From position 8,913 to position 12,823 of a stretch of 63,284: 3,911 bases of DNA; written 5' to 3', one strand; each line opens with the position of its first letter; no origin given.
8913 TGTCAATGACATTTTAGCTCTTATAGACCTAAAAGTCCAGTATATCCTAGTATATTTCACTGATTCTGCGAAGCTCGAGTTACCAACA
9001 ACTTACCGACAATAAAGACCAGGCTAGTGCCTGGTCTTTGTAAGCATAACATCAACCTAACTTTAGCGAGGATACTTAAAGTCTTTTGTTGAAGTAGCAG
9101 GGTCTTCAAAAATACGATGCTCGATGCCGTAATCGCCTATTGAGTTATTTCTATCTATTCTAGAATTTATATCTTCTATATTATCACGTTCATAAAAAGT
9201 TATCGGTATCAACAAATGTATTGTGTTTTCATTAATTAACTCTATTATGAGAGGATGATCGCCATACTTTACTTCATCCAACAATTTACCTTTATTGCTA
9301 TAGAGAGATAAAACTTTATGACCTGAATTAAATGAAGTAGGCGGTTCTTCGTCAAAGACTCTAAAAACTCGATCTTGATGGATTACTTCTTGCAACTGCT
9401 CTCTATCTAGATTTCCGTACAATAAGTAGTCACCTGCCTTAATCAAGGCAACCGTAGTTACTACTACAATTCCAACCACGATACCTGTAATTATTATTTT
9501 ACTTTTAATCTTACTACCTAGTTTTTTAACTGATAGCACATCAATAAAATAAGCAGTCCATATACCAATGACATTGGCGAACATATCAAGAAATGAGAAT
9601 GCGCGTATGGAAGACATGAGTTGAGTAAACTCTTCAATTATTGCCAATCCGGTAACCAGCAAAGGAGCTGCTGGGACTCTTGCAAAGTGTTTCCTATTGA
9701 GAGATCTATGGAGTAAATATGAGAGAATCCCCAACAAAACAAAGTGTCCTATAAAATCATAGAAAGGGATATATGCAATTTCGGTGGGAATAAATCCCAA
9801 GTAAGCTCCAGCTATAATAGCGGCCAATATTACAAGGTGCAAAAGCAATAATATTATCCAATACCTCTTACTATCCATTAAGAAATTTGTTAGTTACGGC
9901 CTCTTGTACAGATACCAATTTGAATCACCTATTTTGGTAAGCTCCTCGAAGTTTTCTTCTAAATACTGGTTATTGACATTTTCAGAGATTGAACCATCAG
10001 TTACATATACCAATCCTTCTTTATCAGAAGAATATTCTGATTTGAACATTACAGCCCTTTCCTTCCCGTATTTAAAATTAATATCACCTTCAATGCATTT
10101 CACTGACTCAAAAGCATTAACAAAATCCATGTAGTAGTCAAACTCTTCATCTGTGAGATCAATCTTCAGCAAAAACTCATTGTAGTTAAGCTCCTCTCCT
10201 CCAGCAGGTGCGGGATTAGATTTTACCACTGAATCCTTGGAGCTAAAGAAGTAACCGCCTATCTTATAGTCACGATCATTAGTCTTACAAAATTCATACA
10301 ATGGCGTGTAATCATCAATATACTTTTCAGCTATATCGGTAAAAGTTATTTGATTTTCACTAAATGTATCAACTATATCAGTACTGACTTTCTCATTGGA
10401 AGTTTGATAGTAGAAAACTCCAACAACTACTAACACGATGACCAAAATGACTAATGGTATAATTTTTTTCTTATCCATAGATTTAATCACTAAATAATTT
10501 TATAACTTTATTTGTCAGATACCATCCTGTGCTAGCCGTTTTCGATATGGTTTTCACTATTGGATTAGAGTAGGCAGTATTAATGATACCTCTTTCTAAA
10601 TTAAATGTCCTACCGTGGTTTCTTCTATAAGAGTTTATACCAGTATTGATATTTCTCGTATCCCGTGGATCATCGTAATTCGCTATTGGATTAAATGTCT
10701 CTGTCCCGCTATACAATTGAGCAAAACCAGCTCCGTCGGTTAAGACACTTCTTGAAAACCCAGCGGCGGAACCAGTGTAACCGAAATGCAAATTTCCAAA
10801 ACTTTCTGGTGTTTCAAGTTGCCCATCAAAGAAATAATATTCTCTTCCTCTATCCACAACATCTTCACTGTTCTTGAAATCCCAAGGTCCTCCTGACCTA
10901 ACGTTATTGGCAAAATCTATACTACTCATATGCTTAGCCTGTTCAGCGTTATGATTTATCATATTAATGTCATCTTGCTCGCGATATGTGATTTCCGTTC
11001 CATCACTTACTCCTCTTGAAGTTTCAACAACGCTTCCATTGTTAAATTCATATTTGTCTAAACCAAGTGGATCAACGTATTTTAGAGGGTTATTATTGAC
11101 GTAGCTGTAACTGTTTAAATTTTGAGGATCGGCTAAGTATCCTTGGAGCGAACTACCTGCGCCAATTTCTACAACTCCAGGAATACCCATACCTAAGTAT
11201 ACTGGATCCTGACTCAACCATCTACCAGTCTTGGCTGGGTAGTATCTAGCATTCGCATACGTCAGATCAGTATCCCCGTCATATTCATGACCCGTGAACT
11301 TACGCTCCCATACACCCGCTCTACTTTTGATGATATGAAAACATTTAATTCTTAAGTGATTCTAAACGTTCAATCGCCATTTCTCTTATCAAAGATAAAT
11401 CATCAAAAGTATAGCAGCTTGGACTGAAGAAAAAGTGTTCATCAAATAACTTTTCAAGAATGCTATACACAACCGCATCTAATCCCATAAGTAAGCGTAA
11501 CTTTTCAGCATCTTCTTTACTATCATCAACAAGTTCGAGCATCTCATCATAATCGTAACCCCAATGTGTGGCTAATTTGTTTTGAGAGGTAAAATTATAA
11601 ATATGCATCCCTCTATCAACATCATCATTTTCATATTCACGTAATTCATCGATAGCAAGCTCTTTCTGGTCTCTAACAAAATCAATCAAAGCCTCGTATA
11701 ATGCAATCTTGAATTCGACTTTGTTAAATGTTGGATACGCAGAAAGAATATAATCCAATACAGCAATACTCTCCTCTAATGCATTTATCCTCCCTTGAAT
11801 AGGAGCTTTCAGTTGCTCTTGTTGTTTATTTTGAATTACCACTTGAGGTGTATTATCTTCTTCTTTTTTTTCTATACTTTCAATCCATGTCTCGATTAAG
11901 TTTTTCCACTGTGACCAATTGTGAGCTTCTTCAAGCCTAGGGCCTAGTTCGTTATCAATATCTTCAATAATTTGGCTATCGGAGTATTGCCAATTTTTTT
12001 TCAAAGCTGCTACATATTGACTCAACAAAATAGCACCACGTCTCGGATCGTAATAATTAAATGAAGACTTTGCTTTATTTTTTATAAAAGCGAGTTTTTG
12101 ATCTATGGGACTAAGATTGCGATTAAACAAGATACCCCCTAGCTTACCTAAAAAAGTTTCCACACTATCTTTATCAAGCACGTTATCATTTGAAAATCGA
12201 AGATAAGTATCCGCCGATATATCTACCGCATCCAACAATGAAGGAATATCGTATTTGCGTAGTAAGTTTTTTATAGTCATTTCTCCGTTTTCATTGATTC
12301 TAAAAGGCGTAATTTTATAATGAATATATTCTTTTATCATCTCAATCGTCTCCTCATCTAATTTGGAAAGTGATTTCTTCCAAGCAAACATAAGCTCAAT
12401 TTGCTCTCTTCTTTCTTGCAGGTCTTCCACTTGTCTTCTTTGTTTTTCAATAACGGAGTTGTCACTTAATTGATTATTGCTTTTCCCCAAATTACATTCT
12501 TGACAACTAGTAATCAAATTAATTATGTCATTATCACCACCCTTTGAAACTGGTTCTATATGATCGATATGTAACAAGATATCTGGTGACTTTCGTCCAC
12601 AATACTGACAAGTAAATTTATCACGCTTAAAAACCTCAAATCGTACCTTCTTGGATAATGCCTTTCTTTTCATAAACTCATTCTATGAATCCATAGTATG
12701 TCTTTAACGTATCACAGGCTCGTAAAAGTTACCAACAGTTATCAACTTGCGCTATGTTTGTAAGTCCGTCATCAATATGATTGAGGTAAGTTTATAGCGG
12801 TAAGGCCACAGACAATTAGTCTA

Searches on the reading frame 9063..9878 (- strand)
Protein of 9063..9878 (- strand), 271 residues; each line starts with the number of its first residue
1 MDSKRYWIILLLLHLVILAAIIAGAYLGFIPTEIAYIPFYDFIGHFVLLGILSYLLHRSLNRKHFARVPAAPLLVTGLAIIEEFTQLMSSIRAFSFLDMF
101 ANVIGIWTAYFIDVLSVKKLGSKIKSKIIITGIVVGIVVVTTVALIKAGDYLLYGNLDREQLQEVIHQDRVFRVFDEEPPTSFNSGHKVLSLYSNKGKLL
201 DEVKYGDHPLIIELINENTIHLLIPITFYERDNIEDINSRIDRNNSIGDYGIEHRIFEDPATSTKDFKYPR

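Call 64: search_protein_families(library=pfam, proteins=[window:9063-9878:-], max_evalue=0.001)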
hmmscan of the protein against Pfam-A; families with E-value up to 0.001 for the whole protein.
window:9063-9878:- (271 aa): 2 families
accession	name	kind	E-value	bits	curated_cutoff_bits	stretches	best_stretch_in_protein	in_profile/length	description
PF04892.17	VanZ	-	1.8e-06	29.1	30.1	1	43-112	59-121/126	VanZ like family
PF07457.16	DUF1516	-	0.00071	20.1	30.5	1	48-140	13-105/108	Protein of unknown function (DUF1516)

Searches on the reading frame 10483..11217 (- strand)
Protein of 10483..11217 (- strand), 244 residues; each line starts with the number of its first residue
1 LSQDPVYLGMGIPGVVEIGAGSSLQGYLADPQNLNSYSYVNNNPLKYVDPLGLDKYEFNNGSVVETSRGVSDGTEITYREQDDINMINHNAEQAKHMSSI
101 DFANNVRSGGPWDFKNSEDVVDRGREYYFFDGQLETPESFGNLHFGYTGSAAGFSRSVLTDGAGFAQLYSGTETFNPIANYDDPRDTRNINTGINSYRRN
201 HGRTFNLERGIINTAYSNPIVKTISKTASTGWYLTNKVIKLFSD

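Call 64: search_protein_families(library=pfam, proteins=[window:10483-11217:-], max_evalue=0.001)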
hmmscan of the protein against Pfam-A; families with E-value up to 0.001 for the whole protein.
window:10483-11217:- (244 aa): 1 family
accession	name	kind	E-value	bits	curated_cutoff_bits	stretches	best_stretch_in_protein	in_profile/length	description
PF15607.11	Ntox44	-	3.2e-18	66.4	24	1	102-198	2-103/104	Bacterial toxin 44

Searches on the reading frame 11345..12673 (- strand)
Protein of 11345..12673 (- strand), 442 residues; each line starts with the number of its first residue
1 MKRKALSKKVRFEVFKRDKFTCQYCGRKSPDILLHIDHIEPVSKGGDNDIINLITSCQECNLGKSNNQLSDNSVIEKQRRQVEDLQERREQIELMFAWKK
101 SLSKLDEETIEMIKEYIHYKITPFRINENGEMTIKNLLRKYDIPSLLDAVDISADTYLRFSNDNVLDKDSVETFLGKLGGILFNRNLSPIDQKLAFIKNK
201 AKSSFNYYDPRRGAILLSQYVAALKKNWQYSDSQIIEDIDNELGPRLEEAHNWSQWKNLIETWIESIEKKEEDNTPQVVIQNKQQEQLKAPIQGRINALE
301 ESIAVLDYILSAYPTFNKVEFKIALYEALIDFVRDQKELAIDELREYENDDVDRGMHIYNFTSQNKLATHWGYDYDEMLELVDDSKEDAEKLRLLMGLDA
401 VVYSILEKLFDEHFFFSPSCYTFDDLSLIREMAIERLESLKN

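Call 3: search_protein_families(library=padloc, proteins=[window:11345-12673:-], max_evalue=0.01)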
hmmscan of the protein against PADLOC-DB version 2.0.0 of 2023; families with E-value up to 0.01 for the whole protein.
window:11345-12673:- (442 aa): 17 families
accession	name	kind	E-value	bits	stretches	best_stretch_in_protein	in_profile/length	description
PDLC03478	REase_II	-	4.4e-07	27.9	1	3-65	93-159/219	Type II restriction enzyme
PDLC00315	PtuB1|PtuB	-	1.1e-05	23.3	1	22-74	33-86/227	Unknown function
PDLC00350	PtuB1|PtuB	-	1.5e-05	23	1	3-76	33-111/224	Unknown function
PDLC00346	PtuB1|PtuB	-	2e-05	22.6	1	7-61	36-92/214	Unknown function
PDLC00337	PtuB1|PtuB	-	3.8e-05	21.7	1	14-78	51-118/216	Unknown function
PDLC00332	PtuB1|PtuB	-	7.6e-05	20.6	1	8-73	36-101/212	Unknown function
PDLC04259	PDC-M01B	-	0.00016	19.7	1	6-69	81-143/277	-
PDLC00320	PtuB1|PtuB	-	0.00021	19.2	1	8-69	31-93/202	Unknown function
PDLC02859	DpdF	-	0.00056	16.5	1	14-67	2-55/545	DpdF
PDLC00335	PtuB1|PtuB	-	0.00077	17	1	6-75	35-109/214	Unknown function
PDLC00345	PtuB1|PtuB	-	0.00095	16.8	1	8-77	40-114/223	Unknown function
PDLC04253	PDC-M01B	-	0.0011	16.3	0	19-69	105-154/366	-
PDLC00342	PtuB1|PtuB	-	0.002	15.6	1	10-80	38-112/247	Unknown function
PDLC00325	PtuB1|PtuB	-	0.0024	15.5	1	8-74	40-108/213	Unknown function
PDLC04264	PDC-M01B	-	0.0033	15.3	1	18-71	99-151/282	-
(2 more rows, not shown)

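Call 4: search_protein_families(library=pfam, proteins=[window:11345-12673:-], max_evalue=0.01)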
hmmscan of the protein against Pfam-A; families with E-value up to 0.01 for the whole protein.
window:11345-12673:- (442 aa): 3 families
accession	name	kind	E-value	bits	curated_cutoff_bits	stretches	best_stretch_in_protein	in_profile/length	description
PF01844.29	HNH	-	4.2e-14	52.8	21.4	1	22-66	1-46/47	HNH endonuclease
PF14279.12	HNH_5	-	1.5e-10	41.3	27.5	1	22-67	1-46/56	HNH endonuclease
PF13395.12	HNH_4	-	0.00012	22.4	22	1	22-67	1-51/54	HNH endonuclease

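Call 5: search_protein_families(library=ncbifam, proteins=[window:11345-12673:-], max_evalue=0.01)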
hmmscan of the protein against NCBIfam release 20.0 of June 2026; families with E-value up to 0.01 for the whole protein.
window:11345-12673:- (442 aa): 3 families
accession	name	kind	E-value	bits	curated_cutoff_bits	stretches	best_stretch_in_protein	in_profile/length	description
NF040563.1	guided_IscB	equivalog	1.2e-15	57.5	175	1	8-90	181-266/314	RNA-guided endonuclease IscB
NF049971.1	CRISPR_Cas9d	exception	4.4e-07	28.9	375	1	8-67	534-596/986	type II CRISPR RNA-guided endonuclease Cas9d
NF038221.1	IcmJ_DotN_IVB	equivalog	2.3e-05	24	100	1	8-61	31-81/205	type IVB secretion system protein IcmJDotN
